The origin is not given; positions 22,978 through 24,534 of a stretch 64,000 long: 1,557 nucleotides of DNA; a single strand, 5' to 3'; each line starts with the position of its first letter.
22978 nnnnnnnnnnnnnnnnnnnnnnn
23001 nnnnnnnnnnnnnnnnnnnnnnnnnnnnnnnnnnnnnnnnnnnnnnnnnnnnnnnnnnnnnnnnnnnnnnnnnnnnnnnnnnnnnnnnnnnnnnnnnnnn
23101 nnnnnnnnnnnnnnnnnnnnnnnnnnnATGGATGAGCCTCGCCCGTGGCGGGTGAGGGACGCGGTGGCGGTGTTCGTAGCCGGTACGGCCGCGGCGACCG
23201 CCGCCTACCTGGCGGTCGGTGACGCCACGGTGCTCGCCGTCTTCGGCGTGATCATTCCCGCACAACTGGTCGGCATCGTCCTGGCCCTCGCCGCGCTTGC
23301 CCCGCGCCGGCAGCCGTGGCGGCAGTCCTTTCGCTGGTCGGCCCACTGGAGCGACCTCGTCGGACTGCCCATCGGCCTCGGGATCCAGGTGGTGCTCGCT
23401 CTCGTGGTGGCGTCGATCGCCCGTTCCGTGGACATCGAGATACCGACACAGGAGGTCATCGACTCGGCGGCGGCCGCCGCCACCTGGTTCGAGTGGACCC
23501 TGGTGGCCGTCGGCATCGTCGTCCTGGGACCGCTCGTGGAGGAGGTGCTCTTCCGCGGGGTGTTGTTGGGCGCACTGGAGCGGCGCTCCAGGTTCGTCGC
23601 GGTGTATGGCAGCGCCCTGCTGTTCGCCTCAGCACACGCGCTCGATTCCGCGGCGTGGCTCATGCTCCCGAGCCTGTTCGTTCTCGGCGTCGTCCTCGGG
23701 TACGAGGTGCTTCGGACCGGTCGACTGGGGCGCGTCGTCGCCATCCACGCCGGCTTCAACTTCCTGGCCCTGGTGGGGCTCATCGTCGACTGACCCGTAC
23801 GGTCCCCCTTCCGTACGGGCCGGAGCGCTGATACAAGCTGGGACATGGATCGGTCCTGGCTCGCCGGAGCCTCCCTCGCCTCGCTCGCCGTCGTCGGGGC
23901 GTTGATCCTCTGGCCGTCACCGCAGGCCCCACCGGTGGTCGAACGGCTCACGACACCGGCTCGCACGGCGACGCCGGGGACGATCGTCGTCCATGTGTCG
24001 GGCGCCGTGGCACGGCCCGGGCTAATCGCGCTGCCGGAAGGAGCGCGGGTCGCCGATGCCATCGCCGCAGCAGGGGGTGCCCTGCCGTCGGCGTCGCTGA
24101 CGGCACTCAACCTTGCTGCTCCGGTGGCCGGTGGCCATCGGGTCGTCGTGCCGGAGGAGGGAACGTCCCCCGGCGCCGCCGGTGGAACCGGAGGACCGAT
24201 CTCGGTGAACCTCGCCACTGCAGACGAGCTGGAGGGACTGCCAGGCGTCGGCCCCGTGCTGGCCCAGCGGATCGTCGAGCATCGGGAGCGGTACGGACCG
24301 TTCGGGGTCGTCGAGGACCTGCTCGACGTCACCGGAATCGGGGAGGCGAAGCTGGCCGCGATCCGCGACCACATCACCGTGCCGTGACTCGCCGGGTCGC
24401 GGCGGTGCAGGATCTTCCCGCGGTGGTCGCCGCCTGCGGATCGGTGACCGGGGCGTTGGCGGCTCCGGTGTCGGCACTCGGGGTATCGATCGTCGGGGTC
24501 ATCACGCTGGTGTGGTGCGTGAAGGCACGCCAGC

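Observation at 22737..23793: Translationally coupled DUF4157-like HExxH mini-zincin plus CPBP (Abi) intramembrane protease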

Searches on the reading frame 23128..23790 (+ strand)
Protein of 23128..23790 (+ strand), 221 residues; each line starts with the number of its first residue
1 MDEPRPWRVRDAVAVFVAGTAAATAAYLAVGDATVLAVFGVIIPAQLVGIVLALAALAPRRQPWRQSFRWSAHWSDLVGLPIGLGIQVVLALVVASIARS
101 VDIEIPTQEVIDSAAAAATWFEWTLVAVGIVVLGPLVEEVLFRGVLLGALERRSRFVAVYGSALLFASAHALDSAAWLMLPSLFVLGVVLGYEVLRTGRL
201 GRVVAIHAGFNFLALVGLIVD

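Call 5: search_protein_families(library=pfam, proteins=[window:23128-23790:+], max_evalue=10)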
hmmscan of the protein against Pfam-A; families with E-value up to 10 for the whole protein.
window:23128-23790:+ (221 aa): 1 family
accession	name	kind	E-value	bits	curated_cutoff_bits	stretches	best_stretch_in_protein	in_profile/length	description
PF02517.21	Rce1-like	-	3.1e-18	66.3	22.4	1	122-213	3-93/93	Type II CAAX prenyl endopeptidase Rce1-like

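Call 7: search_protein_families(library=ncbifam, proteins=[window:23128-23790:+], max_evalue=10)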
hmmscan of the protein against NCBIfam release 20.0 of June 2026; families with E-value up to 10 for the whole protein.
window:23128-23790:+ (221 aa): 8 families
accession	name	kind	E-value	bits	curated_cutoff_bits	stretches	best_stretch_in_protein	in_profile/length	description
NF041647.1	ABC_perm_CPBP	equivalog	1.5e-14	53.7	435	1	11-216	425-632/636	ABC transporter permease subunit/CPBP intramembrane protease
NF033192.3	CPBP_JDVT_MrtJ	equivalog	9.5e-10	39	75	1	129-216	3-97/98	JDVT-CTERM system glutamic-type intramembrane protease MrtJ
NF046050.1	CPBP_fam_MroQ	equivalog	3.1e-08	33.4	270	1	65-213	75-219/243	intramembrane glutamic endopeptidase MroQ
NF040589.1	CPBP_Synerg_MrtS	equivalog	2.8e-06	27.7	130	1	122-211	73-160/170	Synerg-CTERM system glutamic-type intramembrane protease MrtS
NF041768.1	acyl_LnsB_CPBP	equivalog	0.0059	16.3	240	1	122-183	141-206/241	CPBP family lipoprotein N-acylation protein LnsB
NF040590.1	CPBP_Pyro_MrtA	exception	0.009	16.3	200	1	113-196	90-170/194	CPBP family archaeomyxosortase MrtA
NF052640.1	CPBP_M949_0222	equivalog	0.011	15.7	220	1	127-192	60-121/213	M949_0222 family glutamic-type intramembrane endopeptidase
NF040914.1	Mrt_core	domain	0.11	12.5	100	1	132-214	9-101/108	myxosortase family intramembrane protease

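Call 51: find_homologous_proteins(query=window:23128-23790:+, max_evalue=0.001)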
Query window:23128-23790:+ (221 aa): 99 proteins with E <= 0.001 among 8000 candidates.
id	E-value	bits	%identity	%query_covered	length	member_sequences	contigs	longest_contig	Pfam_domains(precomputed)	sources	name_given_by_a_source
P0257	9.9e-130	449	100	100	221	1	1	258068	PF02517.22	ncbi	ncbi:MAG: type II CAAX endopeptidase family protein [Acidimicrobiia bacterium]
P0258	3.1e-113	395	89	100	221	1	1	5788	PF02517.22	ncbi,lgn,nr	ncbi:MAG TPA: CPBP family intramembrane glutamic endopeptidase [Acidimicrobiia bacterium]|nr:CPBP fa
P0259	1.2e-109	383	86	100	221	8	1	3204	PF02517.22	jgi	jgi:hypothetical protein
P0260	8.1e-109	381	85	95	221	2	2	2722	PF02517.22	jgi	jgi:hypothetical protein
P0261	9.8e-105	367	82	95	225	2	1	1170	PF02517.22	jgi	jgi:uncharacterized protein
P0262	1.7e-93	330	75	100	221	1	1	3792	PF02517.22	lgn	-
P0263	5.5e-77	277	62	98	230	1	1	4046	PF02517.22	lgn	-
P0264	1.6e-75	272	61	99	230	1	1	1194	PF02517.22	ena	-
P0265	2.9e-71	258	59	95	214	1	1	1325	PF02517.22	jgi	jgi:membrane protease YdiL (CAAX protease family)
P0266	1.9e-61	226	55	98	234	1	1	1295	PF02517.22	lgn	-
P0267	6.4e-59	217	54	98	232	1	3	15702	PF02517.22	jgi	jgi:membrane protease YdiL (CAAX protease family)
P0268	3.4e-51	192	48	99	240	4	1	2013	PF02517.22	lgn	-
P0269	4.0e-49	185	50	98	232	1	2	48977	PF02517.22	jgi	jgi:membrane protease YdiL (CAAX protease family)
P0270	1.1e-48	184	51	99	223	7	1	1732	PF02517.22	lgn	-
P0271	1.3e-48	184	54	92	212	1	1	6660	PF02517.22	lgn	-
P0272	4.6e-48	182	50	98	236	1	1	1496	PF02517.22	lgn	-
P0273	5.3e-46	175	49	96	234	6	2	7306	PF02517.22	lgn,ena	-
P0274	1.0e-44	171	45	98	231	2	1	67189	PF02517.22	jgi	-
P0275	1.6e-44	170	49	99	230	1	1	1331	PF02517.22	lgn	-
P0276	5.6e-43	165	48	97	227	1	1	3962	PF02517.22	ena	-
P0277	9.2e-42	161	50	84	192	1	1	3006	PF02517.22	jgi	jgi:membrane protease YdiL (CAAX protease family)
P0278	6.4e-41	159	48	95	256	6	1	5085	PF02517.22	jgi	jgi:hypothetical protein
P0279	1.0e-40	158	47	95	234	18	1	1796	PF02517.22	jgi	-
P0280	3.2e-40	156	47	95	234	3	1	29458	PF02517.22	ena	-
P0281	8.3e-40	155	46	95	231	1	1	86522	PF02517.22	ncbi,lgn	-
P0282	1.2e-39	155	46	98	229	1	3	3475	PF02517.22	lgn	-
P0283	4.4e-39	153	45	98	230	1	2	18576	PF02517.22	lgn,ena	-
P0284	4.7e-39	153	45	98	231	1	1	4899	PF02517.22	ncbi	-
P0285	7.6e-39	152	46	98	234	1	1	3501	PF02517.22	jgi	jgi:membrane protease YdiL (CAAX protease family)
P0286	8.3e-39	152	45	98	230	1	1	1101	PF02517.22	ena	-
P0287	1.6e-38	151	45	98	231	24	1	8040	PF02517.22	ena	-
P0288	4.0e-38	150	44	99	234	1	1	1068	PF02517.22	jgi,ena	-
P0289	6.0e-38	149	44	99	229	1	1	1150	PF02517.22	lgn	-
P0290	1.7e-37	147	45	95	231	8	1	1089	PF02517.22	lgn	-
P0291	3.7e-37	146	46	99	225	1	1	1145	PF02517.22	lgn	-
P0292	6.7e-37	146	42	97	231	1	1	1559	PF02517.22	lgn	-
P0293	6.8e-37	146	46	99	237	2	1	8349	PF02517.22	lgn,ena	-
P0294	6.5e-36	142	47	90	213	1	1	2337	PF02517.22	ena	-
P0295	1.3e-35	141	44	95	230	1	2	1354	PF02517.22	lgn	-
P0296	1.5e-35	141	44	96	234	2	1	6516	PF02517.22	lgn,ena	-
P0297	2.2e-34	137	42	97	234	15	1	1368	PF02517.22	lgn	-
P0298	7.8e-33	132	44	91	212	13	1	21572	PF02517.22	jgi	-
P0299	1.1e-32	132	42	98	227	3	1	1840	PF02517.22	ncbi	-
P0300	3.0e-32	130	42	98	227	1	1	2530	PF02517.22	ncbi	-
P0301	2.6e-31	127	40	99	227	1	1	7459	PF02517.22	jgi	-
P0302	7.6e-28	116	42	95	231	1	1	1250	PF02517.22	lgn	-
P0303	2.1e-26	111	39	100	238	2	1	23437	PF02517.22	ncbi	-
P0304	3.4e-19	88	33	98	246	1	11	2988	PF02517.22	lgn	-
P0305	1.4e-18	86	33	95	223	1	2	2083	PF02517.22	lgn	-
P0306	1.6e-18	85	35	95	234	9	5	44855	PF02517.22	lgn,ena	-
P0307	8.7e-18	83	35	95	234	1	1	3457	PF02517.22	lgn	-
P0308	9.0e-18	83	36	95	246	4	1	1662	PF02517.22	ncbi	-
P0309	1.2e-17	83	35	95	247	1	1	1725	PF02517.22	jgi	jgi:membrane protease YdiL (CAAX protease family)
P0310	2.1e-17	82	31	99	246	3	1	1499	PF02517.22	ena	-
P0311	4.6e-17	81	32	95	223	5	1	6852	PF02517.22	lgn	-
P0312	4.8e-17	81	36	95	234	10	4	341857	PF02517.22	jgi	jgi:uncharacterized protein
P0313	5.2e-17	81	30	97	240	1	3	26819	PF02517.22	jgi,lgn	jgi:membrane protease YdiL (CAAX protease family)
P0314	6.1e-17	80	32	95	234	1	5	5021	PF02517.22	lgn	-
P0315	1.2e-16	79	31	97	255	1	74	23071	PF02517.22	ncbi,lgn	-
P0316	2.3e-16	78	35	95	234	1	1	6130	PF02517.22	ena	-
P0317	2.4e-16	78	34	93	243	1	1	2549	PF02517.22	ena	-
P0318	4.5e-16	77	32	95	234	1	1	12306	PF02517.22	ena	-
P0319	2.0e-15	75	41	49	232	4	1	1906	PF02517.22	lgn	-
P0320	5.0e-15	74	42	38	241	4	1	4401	PF02517.22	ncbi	-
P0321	5.4e-15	74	34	95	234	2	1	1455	PF02517.22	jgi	jgi:membrane protease YdiL (CAAX protease family)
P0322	5.4e-15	74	33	95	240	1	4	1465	PF02517.22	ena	-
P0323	6.6e-15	74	32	93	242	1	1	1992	PF02517.22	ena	-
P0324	8.4e-14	70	34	93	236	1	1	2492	PF02517.22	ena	-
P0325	9.0e-14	70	35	71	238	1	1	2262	PF02517.22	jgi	jgi:membrane protease YdiL (CAAX protease family)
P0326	2.1e-13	69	33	95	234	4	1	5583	PF02517.22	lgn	-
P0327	6.8e-13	67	41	62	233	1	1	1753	PF02517.22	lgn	-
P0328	6.4e-11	61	35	73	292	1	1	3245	PF02517.22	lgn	-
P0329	1.5e-10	59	41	69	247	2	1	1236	PF02517.22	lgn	-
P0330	1.9e-10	59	38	67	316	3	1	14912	PF02517.22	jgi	jgi:membrane protease YdiL (CAAX protease family)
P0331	7.6e-10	57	34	88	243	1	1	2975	PF02517.22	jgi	-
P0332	9.6e-10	57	36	61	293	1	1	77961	PF02517.22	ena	-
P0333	1.3e-9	56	33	66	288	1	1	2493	PF02517.22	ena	-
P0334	1.8e-9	56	36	67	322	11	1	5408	PF02517.22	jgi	jgi:membrane protease YdiL (CAAX protease family)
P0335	2.0e-9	56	46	39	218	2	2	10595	PF02517.22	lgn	-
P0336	5.0e-8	51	37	71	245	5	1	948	PF02517.22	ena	-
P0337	1.1e-7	50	37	65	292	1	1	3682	PF02517.22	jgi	jgi:uncharacterized protein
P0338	5.1e-7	48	38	63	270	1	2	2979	PF02517.22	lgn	-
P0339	5.9e-7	48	46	35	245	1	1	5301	PF02517.22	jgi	jgi:uncharacterized protein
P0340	6.9e-7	47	35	70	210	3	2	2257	PF02517.22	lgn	-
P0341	1.5e-6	46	45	40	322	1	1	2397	PF02517.22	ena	-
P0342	2.1e-6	46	36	68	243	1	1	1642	PF02517.22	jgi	jgi:uncharacterized protein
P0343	5.7e-6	44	40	41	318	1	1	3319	PF02517.22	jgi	jgi:membrane protease YdiL (CAAX protease family)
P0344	2.8e-5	42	34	68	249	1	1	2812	PF02517.22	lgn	-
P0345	2.8e-5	42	43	37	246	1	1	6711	PF02517.22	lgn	-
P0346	3.7e-5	42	42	39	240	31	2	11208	PF02517.22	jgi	-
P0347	3.8e-5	42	47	41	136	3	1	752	PF02517.22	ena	-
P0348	5.7e-5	41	38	50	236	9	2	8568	PF02517.22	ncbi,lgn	-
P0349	9.6e-5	40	30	95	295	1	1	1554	PF02517.22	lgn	-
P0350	1.3e-4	40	44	38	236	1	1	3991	PF02517.22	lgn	-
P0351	1.3e-4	40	33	64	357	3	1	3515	PF02517.22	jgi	jgi:membrane protease YdiL (CAAX protease family)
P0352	1.3e-4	40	33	64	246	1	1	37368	PF02517.22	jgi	jgi:membrane protease YdiL (CAAX protease family)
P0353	1.4e-4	40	31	95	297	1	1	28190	PF02517.22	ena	-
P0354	2.7e-4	39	48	42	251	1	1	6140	PF02517.22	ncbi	-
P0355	6.3e-4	38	49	39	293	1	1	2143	PF02517.22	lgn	-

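Call 52: find_encoding_contigs(protein=P0257, flank=5000, max_places=2)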
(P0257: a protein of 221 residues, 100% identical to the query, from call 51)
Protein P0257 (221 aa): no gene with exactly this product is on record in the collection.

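Call 71: find_encoding_contigs(protein=P0315, flank=4000, max_places=3)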
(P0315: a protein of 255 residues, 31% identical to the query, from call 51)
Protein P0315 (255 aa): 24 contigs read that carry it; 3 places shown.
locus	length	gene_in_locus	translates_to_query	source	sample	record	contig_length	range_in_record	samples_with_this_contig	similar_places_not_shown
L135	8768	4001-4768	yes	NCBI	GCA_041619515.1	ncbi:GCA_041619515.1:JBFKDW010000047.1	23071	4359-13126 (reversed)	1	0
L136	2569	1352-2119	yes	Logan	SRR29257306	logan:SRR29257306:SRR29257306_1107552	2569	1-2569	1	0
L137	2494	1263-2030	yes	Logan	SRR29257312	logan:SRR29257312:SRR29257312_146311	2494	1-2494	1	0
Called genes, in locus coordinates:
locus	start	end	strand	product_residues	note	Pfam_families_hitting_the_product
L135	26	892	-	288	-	-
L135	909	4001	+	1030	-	PF00133:tRNA-synt_1, PF09334:tRNA-synt_1g, PF13603:tRNA-synt_1_2, PF00133:tRNA-synt_1 (weak), PF08264:Anticodon_1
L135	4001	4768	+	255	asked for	PF02517:Rce1-like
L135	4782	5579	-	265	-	PF03976:PPK2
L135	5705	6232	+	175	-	PF10531:SLBB, PF14520:HHH_5 (faint), PF00633:HHH (faint), PF06514:PsbU (weak), PF12836:HHH_3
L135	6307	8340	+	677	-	PF03772:Competence, PF00753:Lactamase_B, PF23023:Anti-Pycsar_Apyc1 (weak)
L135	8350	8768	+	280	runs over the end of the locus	PF01636:APH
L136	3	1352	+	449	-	?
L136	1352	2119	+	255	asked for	PF02517:Rce1-like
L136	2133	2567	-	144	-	?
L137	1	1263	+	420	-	?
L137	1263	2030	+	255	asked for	PF02517:Rce1-like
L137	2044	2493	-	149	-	?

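Call 72: find_encoding_contigs(protein=P0312, flank=4000, max_places=2)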
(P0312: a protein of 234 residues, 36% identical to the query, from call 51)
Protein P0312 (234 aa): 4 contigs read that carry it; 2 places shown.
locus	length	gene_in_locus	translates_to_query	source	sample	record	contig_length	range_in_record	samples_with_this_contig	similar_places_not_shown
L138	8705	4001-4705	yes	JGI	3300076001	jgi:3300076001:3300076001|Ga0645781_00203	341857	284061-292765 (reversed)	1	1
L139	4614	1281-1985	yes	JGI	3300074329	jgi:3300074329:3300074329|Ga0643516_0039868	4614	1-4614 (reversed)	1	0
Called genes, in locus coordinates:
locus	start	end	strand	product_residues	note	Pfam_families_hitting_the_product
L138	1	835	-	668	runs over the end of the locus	PF01627:Hpt, PF02518:HATPase_c, PF01584:CheW, PF00072:Response_reg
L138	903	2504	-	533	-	PF00117:GATase, PF07722:Peptidase_C26, PF02540:NAD_synthase (faint), PF03054:tRNA_Me_trans (faint), PF00958:GMP_synt_C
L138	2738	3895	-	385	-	PF00478:IMPDH, PF01070:FMN_dh, PF01645:Glu_synthase (weak)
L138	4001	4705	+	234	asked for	PF02517:Rce1-like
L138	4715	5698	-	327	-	PF00579:tRNA-synt_1b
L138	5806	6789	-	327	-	PF00174:Oxidored_molyb, PF13576:Pentapeptide_3 (faint), PF00805:Pentapeptide, PF13599:Pentapeptide_4 (weak), PF00805:Pentapeptide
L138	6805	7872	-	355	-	PF03816:LytR_cpsA_psr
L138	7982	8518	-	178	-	PF00293:NUDIX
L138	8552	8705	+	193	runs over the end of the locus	PF13302:Acetyltransf_3, PF00583:Acetyltransf_1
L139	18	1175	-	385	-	PF00478:IMPDH, PF01070:FMN_dh, PF01645:Glu_synthase (weak)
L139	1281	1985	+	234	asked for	PF02517:Rce1-like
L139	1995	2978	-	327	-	PF00579:tRNA-synt_1b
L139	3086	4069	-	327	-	PF00174:Oxidored_molyb, PF13576:Pentapeptide_3 (faint), PF00805:Pentapeptide, PF13599:Pentapeptide_4 (weak), PF00805:Pentapeptide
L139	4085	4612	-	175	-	?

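Call 74: find_encoding_contigs(protein=P0313, flank=4000, max_places=3)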
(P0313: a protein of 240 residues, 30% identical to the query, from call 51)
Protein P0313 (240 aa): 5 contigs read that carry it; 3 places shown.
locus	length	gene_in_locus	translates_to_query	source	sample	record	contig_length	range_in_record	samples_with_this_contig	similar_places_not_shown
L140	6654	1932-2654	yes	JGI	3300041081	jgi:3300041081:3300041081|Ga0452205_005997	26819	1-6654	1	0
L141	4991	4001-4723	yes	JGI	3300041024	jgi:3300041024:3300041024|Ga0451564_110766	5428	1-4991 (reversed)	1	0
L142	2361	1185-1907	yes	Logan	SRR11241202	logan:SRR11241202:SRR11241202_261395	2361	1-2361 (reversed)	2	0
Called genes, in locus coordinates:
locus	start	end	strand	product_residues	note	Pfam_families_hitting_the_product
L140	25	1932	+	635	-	PF13603:tRNA-synt_1_2, PF00133:tRNA-synt_1, PF08264:Anticodon_1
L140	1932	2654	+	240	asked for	PF02517:Rce1-like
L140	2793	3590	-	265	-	PF03976:PPK2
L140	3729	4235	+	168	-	PF10531:SLBB, PF12836:HHH_3, PF00633:HHH (faint)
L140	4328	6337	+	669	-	PF03772:Competence, PF25281:MBL_MAP1B (weak), PF00753:Lactamase_B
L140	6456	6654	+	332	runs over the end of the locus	-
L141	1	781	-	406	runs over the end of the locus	?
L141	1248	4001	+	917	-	PF00133:tRNA-synt_1, PF09334:tRNA-synt_1g, PF13603:tRNA-synt_1_2, PF00133:tRNA-synt_1, PF08264:Anticodon_1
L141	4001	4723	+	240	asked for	PF02517:Rce1-like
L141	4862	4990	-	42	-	?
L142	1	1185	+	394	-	?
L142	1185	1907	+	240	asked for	PF02517:Rce1-like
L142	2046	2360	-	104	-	?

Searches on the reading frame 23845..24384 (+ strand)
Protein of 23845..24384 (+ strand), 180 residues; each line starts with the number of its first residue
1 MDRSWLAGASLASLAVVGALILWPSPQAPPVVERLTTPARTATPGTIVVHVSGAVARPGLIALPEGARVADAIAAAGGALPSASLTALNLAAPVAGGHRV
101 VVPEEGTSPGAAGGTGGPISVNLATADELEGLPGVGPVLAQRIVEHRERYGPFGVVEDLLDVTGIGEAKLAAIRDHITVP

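Call 5: search_protein_families(library=pfam, proteins=[window:23845-24384:+], max_evalue=10)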
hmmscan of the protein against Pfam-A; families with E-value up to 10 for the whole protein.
window:23845-24384:+ (180 aa): 10 families
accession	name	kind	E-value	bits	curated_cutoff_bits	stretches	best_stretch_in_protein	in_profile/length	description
PF12836.13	HHH_3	-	2.9e-18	66.2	27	1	118-178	5-65/65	Helix-hairpin-helix motif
PF10531.15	SLBB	-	1.6e-13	50.7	27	1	48-102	1-54/55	SLBB domain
PF00633.29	HHH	-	1.1e-10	41.2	24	2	121-146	5-30/30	Helix-hairpin-helix motif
PF14520.12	HHH_5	-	4.9e-06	27.4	27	2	125-146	33-54/57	Helix-hairpin-helix domain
PF22461.2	SLBB_2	-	0.00051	20.5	27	1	49-87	3-43/79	SLBB domain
PF06514.17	PsbU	-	0.00064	20.1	24.5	1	114-169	10-61/93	Photosystem II 12 kDa extrinsic protein (PsbU)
PF14716.13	HHH_8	-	0.0032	18.3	30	1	122-146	43-67/73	Helix-hairpin-helix domain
PF21176.3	RecR_HhH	-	0.0045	17.2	27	1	127-144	6-23/45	RecR, helix-hairpin-helix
PF12826.13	HHH_2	-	0.0057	17.2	27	1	124-145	32-53/64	Helix-hairpin-helix motif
PF14579.12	HHH_6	-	0.017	15.8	25.6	1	129-165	27-66/90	Helix-hairpin-helix motif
